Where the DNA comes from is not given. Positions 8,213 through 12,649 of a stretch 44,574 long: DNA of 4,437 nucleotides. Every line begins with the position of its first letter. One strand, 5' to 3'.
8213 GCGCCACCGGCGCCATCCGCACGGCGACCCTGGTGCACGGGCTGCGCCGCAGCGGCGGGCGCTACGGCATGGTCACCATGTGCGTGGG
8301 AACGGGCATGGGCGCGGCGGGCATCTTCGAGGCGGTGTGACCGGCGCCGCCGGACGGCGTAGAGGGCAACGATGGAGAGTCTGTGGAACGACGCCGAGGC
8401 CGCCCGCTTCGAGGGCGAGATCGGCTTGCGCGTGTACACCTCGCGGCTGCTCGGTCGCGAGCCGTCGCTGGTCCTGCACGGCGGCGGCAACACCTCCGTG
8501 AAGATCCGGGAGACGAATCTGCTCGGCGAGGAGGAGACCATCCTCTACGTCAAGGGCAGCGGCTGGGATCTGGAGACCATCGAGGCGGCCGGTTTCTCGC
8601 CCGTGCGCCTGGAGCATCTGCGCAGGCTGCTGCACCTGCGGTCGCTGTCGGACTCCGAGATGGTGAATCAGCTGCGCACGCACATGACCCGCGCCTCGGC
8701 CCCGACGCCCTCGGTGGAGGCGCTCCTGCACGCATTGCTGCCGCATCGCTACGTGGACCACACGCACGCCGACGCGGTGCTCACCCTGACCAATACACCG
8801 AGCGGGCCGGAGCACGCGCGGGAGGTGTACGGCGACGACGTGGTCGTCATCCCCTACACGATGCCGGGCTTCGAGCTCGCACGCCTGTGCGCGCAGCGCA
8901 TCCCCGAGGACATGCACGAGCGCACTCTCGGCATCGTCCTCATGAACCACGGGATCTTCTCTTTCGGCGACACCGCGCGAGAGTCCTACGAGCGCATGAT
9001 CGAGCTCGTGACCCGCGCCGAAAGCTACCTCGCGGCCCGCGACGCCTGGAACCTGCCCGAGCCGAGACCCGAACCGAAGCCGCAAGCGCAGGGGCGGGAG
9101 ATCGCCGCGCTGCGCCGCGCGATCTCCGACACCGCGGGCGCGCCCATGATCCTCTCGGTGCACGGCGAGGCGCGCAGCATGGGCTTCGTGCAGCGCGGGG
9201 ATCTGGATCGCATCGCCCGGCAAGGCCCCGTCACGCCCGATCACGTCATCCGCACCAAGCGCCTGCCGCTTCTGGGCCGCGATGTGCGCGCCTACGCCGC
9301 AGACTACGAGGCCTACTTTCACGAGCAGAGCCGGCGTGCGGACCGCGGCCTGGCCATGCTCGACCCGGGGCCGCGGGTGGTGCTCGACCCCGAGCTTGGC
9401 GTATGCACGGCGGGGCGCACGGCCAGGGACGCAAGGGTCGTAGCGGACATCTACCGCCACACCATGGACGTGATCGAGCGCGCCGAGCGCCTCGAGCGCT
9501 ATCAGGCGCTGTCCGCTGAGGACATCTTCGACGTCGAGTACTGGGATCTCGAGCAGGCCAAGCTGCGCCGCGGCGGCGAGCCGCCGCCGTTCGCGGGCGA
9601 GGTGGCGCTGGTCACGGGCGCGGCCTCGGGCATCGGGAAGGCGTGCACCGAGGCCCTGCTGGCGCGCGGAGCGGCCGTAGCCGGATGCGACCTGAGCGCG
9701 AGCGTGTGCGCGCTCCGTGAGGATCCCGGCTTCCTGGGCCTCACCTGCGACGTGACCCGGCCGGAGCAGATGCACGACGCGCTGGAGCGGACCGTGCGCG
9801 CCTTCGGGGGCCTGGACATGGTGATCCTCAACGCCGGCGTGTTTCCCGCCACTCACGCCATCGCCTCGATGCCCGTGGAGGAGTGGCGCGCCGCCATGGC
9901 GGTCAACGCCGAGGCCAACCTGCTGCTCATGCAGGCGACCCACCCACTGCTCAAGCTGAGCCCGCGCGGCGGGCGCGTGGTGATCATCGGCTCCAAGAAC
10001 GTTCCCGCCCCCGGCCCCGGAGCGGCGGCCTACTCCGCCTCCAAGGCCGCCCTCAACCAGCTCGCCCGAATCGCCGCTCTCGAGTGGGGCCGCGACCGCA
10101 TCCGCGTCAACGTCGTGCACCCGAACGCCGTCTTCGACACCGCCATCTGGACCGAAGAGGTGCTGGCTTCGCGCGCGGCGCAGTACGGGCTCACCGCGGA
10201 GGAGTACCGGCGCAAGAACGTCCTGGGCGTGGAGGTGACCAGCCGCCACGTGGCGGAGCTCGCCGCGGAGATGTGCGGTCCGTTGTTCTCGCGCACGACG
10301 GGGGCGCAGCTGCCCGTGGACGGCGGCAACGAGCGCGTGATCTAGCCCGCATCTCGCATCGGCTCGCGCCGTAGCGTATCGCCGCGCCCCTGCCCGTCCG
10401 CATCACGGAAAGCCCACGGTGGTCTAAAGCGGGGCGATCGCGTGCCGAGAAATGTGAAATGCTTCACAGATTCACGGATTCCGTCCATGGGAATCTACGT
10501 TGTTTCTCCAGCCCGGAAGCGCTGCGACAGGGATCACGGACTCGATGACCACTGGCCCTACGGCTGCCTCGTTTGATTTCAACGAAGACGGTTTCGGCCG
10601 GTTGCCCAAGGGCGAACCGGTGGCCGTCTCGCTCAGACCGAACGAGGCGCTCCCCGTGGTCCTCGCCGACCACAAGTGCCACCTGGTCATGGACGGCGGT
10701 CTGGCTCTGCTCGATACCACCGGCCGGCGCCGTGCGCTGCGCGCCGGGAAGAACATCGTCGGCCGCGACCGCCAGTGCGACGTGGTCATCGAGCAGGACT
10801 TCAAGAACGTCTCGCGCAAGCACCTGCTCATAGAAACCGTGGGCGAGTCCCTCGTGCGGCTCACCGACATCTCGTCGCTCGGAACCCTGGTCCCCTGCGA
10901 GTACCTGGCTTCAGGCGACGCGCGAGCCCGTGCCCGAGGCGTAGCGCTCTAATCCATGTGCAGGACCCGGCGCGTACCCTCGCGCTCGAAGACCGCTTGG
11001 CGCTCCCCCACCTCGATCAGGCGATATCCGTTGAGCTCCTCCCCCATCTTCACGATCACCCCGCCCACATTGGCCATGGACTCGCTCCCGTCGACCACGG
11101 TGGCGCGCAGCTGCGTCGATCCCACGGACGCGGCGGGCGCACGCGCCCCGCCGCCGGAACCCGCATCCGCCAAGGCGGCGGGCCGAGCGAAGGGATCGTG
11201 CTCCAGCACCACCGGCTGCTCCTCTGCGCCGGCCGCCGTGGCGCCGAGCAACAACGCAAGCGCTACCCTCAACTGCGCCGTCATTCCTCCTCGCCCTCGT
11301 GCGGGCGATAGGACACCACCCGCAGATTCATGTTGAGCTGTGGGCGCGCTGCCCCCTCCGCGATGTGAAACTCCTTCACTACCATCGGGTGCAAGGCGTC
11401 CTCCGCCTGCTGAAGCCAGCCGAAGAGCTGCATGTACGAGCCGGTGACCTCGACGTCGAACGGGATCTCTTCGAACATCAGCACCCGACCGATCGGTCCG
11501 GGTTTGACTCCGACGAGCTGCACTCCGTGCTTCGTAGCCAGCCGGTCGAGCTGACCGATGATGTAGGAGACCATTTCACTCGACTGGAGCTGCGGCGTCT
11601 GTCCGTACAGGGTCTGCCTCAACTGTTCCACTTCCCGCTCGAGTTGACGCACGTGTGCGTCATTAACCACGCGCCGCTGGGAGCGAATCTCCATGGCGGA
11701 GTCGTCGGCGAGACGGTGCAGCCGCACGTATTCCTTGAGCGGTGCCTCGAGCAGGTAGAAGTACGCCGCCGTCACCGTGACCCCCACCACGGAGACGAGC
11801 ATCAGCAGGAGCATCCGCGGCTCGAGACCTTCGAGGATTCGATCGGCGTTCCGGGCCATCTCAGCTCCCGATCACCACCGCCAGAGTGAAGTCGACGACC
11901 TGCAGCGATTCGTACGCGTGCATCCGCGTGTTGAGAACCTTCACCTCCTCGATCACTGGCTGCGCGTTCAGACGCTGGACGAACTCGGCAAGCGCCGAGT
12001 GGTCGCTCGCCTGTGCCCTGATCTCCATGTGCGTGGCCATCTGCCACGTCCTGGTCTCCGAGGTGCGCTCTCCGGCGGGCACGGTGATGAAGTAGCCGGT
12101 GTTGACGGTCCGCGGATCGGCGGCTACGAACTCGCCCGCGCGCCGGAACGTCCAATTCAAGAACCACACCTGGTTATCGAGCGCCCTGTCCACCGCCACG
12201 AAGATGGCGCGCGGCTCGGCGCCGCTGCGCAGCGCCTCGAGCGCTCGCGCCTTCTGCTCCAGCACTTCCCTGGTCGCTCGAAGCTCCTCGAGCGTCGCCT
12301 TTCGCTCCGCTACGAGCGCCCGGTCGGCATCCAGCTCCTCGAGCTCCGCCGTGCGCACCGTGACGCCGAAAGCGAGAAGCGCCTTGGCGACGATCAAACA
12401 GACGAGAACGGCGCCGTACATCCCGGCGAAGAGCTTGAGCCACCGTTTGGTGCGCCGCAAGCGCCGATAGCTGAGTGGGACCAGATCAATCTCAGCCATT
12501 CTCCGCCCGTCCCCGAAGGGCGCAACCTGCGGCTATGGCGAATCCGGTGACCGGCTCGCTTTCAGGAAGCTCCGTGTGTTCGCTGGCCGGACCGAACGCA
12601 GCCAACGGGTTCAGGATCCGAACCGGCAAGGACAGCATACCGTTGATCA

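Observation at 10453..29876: Self-contained type IV filament locus (MSHA/T2SS hybrid) without a secretin, carrying its own c-di-GMP, cAMP and phosphorelay genes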

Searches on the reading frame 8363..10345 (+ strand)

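Call 17: search_protein_families(library=pfam, max_evalue=0.001, proteins=[window:8363-10345:+])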
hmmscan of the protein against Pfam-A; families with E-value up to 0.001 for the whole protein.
window:8363-10345:+ (660 aa): 5 families
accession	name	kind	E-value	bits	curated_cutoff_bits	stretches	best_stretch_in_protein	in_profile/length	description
PF13561.12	adh_short_C2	-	4.7e-44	151.2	27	1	419-655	1-234/236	Enoyl-(Acyl carrier protein) reductase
PF00106.31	adh_short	-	1.1e-40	139.7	26.6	1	414-598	2-189/195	short chain dehydrogenase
PF00596.27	Aldolase_II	-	7.5e-26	91.6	22.2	1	25-223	5-183/183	Class II Aldolase and Adducin N-terminal domain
PF08659.16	KR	-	2.7e-07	31.1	22.6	1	415-569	3-161/180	KR domain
PF01370.27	Epimerase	-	8e-05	22.6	20.9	1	415-576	1-161/240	NAD dependent epimerase/dehydratase family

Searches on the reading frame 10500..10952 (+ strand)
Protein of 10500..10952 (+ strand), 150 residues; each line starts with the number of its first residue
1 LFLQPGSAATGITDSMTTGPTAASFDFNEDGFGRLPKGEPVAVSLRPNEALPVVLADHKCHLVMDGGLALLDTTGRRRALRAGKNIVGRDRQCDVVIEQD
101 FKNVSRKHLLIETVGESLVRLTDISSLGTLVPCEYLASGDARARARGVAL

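Call 5: search_protein_families(library=pfam, max_evalue=0.01, proteins=[window:10500-10952:+])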
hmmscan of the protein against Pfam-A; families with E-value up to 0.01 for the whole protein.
window:10500-10952:+ (150 aa): 2 families
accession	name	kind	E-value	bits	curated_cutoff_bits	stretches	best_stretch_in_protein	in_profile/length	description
PF00498.31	FHA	-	1.2e-06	29.2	20.7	1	86-131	2-46/67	FHA domain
PF16697.10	Yop-YscD_cpl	-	3.6e-06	27.6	33.2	1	74-126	8-57/94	Inner membrane component of T3SS, cytoplasmic domain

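Call 28: search_protein_families(library=ncbifam, max_evalue=0.001, proteins=[window:10500-10952:+])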
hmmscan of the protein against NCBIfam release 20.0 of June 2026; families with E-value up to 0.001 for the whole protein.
window:10500-10952:+ (150 aa): 0 families

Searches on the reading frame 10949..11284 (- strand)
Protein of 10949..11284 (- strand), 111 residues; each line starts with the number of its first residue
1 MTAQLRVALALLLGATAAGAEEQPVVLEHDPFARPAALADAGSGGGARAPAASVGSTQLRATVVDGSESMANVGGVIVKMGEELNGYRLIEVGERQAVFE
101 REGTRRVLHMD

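Call 5: search_protein_families(library=pfam, max_evalue=0.01, proteins=[window:10949-11284:-])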
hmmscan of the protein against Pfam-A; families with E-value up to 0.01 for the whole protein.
window:10949-11284:- (111 aa): 0 families

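Call 28: search_protein_families(library=ncbifam, max_evalue=0.001, proteins=[window:10949-11284:-])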
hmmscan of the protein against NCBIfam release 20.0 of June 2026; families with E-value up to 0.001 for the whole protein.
window:10949-11284:- (111 aa): 0 families

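Call 51: search_protein_families(library=pfam, max_evalue=5, proteins=[window:10949-11284:-])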
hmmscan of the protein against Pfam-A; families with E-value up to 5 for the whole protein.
window:10949-11284:- (111 aa): 1 family
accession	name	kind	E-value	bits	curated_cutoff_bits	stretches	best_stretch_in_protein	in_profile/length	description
PF16537.11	T2SSB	-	0.052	13.7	28.4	1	69-105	18-55/60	Type II secretion system protein B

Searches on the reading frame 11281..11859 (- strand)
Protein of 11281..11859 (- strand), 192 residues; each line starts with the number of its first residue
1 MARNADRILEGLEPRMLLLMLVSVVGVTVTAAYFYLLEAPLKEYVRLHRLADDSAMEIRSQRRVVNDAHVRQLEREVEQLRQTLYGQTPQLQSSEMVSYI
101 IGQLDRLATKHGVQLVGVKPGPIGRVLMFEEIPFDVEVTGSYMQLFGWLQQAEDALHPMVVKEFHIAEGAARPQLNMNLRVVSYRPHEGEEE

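Call 5: search_protein_families(library=pfam, max_evalue=0.01, proteins=[window:11281-11859:-])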
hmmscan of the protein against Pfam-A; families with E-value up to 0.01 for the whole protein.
window:11281-11859:- (192 aa): 2 families
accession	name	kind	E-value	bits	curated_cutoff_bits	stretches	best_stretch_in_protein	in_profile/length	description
PF04350.18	PilO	-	2.6e-08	34.6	22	1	67-185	22-142/145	Pilus assembly protein, PilO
PF10741.14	T2SSM_b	-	0.00025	21.3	21.7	1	101-184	20-110/111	Type II secretion system (T2SS), protein M subtype b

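Call 28: search_protein_families(library=ncbifam, max_evalue=0.001, proteins=[window:11281-11859:-])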
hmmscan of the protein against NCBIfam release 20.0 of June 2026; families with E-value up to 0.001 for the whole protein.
window:11281-11859:- (192 aa): 1 family
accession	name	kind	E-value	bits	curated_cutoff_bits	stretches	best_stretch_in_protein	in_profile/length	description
NF040576.1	T2SS_GspM_XpsM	equivalog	1.7e-06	27.8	60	1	18-186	5-179/180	type II secretion system protein GspM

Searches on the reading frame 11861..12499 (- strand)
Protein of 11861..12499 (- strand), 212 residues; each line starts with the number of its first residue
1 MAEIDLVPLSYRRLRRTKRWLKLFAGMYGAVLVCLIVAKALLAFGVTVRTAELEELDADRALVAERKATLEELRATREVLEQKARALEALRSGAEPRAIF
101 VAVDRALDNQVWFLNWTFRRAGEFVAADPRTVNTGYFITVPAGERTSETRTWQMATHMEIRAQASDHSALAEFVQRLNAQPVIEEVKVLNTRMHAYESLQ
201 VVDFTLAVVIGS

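Call 5: search_protein_families(library=pfam, max_evalue=0.01, proteins=[window:11861-12499:-])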
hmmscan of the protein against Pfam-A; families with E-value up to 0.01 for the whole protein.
window:11861-12499:- (212 aa): 1 family
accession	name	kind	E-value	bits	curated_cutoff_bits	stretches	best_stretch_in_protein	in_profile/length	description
PF05137.18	PilN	-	0.00011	22.5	22.8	1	156-208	24-76/78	Fimbrial assembly protein (PilN)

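Call 28: search_protein_families(library=ncbifam, max_evalue=0.001, proteins=[window:11861-12499:-])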
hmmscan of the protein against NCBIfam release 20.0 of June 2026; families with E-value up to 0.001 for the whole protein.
window:11861-12499:- (212 aa): 0 families

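Call 51: search_protein_families(library=pfam, max_evalue=5, proteins=[window:11861-12499:-])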
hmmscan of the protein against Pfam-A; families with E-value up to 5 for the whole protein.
window:11861-12499:- (212 aa): 1 family
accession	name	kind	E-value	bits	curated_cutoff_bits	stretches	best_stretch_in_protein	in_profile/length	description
PF05137.18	PilN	-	0.00011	22.5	22.8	1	156-208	24-76/78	Fimbrial assembly protein (PilN)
